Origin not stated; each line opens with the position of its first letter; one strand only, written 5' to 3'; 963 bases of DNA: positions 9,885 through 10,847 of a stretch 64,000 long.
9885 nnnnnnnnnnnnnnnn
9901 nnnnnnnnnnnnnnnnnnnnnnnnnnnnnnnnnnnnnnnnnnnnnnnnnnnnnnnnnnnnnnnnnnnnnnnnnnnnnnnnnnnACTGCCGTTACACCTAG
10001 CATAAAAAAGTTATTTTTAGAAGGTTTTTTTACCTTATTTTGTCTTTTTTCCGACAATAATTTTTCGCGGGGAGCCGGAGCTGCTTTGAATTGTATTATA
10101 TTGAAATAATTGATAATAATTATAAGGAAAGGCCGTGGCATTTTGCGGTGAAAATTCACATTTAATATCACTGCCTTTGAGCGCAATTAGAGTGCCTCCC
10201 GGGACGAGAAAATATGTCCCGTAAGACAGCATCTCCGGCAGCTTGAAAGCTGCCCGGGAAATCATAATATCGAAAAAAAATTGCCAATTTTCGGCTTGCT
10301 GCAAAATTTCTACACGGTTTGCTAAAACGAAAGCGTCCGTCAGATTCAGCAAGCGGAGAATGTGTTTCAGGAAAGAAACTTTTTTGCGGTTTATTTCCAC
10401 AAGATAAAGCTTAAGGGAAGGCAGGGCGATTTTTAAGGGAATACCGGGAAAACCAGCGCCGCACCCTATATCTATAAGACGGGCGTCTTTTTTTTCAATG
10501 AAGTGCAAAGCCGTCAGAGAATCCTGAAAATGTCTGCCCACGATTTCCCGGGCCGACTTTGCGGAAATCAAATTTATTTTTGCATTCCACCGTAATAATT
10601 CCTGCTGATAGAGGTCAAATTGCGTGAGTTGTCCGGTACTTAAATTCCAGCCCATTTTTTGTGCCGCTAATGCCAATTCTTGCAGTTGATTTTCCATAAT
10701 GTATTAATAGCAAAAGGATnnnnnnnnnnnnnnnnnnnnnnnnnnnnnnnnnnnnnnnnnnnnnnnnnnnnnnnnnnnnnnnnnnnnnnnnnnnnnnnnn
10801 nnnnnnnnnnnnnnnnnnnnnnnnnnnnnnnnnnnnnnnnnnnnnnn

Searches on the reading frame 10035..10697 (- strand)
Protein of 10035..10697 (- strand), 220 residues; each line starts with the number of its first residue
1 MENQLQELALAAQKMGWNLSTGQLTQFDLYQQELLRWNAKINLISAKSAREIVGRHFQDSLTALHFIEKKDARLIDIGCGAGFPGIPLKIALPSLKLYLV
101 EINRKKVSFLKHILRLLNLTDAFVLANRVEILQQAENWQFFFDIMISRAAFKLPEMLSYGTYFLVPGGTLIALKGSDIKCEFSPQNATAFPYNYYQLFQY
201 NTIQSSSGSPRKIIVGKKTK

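Call 7: search_protein_families(library=pfam, proteins=[window:10035-10697:-])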
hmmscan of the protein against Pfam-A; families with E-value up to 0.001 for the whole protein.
window:10035-10697:- (220 aa): 3 families
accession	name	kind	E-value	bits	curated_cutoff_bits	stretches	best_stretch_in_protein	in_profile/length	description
PF02527.21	GidB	-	7.8e-42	143.1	27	1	24-187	2-161/184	rRNA small subunit methyltransferase G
PF13847.12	Methyltransf_31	-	5e-06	26.7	27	1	69-151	2-84/145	Methyltransferase domain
PF05175.20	MTS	-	6e-06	26.4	23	1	66-137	27-96/170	Methyltransferase small domain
